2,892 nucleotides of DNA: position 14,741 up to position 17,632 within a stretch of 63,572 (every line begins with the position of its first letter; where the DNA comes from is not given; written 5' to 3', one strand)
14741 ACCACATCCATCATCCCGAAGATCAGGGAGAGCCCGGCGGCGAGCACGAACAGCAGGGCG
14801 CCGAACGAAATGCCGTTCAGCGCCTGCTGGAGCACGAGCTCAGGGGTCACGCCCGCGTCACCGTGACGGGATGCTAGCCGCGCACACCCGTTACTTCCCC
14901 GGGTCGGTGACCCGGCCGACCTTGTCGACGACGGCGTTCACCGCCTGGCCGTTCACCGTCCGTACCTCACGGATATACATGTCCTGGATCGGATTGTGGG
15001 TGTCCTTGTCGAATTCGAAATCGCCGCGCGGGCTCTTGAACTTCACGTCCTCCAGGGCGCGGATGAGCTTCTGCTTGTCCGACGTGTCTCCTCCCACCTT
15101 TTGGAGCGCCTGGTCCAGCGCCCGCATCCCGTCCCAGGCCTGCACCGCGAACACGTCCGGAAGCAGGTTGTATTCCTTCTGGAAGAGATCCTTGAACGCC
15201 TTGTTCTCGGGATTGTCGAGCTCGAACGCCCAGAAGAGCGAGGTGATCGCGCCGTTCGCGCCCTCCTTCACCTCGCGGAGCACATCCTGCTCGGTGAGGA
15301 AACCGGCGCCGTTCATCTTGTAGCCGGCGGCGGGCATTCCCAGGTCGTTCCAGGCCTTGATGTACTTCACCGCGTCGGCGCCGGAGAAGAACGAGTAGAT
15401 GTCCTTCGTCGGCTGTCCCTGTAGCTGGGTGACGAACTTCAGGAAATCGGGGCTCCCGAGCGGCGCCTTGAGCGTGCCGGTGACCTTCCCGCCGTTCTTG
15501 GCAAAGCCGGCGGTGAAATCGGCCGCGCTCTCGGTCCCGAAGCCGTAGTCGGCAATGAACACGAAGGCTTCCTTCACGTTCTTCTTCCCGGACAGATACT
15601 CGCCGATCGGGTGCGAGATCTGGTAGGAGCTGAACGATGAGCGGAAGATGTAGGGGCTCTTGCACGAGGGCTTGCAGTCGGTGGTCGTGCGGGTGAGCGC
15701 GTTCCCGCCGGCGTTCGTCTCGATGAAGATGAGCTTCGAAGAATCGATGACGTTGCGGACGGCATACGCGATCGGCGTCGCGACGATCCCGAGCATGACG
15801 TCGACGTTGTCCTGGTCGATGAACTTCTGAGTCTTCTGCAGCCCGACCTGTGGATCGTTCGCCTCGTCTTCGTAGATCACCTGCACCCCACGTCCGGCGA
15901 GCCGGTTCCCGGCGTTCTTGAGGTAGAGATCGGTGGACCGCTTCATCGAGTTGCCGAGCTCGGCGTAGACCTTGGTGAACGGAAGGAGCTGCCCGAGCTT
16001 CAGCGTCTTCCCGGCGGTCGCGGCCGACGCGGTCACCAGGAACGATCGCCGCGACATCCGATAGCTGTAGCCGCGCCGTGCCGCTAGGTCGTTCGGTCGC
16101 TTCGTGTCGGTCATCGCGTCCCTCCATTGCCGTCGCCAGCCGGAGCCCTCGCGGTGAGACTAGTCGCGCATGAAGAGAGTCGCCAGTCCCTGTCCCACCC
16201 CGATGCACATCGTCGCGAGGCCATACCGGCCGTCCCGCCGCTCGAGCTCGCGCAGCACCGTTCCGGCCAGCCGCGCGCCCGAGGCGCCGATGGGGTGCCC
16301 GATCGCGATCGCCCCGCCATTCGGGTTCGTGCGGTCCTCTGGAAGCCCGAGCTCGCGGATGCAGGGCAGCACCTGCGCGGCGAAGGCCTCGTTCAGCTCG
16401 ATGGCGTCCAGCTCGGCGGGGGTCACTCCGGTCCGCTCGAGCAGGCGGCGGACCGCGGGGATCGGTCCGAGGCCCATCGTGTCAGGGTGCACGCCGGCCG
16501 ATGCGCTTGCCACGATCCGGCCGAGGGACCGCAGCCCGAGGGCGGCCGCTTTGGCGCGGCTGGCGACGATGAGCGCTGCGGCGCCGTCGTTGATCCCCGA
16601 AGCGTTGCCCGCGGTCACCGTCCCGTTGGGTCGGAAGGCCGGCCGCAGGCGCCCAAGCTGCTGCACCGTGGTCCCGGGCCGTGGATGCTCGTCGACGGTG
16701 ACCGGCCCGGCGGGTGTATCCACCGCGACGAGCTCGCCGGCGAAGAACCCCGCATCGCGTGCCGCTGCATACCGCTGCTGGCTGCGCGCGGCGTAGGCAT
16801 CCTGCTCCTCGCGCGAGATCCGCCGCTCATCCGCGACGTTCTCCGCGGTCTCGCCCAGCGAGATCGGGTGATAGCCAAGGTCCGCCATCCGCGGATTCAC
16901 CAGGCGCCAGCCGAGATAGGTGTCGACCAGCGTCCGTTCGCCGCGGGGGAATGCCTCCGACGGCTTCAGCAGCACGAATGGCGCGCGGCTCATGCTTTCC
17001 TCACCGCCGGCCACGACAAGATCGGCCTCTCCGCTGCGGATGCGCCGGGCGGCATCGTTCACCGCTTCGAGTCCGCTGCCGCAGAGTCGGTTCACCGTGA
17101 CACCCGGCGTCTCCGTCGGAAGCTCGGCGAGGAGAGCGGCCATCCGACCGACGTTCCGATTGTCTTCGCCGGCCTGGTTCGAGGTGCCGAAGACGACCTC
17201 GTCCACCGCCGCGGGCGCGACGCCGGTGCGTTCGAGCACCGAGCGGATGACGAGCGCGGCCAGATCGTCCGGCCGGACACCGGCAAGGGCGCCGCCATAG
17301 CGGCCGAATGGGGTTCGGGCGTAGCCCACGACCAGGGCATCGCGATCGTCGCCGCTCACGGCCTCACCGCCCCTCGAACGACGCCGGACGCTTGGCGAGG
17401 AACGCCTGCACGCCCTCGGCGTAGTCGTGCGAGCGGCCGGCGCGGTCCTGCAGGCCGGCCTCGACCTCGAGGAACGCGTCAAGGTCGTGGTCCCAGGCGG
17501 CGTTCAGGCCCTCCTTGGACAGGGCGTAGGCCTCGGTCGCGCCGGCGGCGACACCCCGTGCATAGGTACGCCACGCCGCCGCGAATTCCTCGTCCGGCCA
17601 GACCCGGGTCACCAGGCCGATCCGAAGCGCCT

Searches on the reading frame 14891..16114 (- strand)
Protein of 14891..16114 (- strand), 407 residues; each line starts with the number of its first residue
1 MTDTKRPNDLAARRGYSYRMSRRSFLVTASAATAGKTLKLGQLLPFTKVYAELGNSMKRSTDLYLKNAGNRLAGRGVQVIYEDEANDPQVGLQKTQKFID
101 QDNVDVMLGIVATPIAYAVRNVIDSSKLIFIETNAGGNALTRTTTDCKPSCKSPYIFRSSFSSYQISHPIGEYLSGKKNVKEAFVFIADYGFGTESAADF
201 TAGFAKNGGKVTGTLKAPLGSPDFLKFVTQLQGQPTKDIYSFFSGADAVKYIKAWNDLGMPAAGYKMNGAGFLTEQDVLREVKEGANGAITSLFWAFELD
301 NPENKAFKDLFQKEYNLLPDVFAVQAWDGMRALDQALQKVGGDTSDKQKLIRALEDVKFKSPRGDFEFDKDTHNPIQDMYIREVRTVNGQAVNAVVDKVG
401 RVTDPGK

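Call 81: search_protein_families(library=pfam, proteins=[window:14891-16114:-], max_evalue=0.00001)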
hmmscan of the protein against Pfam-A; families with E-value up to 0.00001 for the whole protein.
window:14891-16114:- (407 aa): 3 families
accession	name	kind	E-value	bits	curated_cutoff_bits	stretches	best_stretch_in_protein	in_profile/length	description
PF13458.12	Peripla_BP_6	-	2.8e-66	225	31.7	1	37-385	1-339/343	Periplasmic binding protein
PF13433.12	Peripla_BP_5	-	1.5e-20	74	27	1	39-390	2-341/363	Periplasmic binding protein domain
PF01094.35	ANF_receptor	-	2.1e-16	60.4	25.4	1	66-374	14-340/353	Receptor family ligand binding region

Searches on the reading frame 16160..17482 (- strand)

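Call 81: search_protein_families(library=pfam, proteins=[window:16160-17482:-], max_evalue=0.00001)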
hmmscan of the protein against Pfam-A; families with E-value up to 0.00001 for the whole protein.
window:16160-17482:- (440 aa): 3 families
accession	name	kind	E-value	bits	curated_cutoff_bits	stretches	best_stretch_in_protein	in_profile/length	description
PF00108.29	Thiolase_N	-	7.6e-74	248.8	26.4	1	50-309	2-259/260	Thiolase, N-terminal domain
PF02803.24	Thiolase_C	-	2.1e-45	153.7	27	1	318-437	2-121/123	Thiolase, C-terminal domain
PF00109.32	ketoacyl-synt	-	1.8e-06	28.2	20.8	1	124-165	164-206/252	Beta-ketoacyl synthase, N-terminal domain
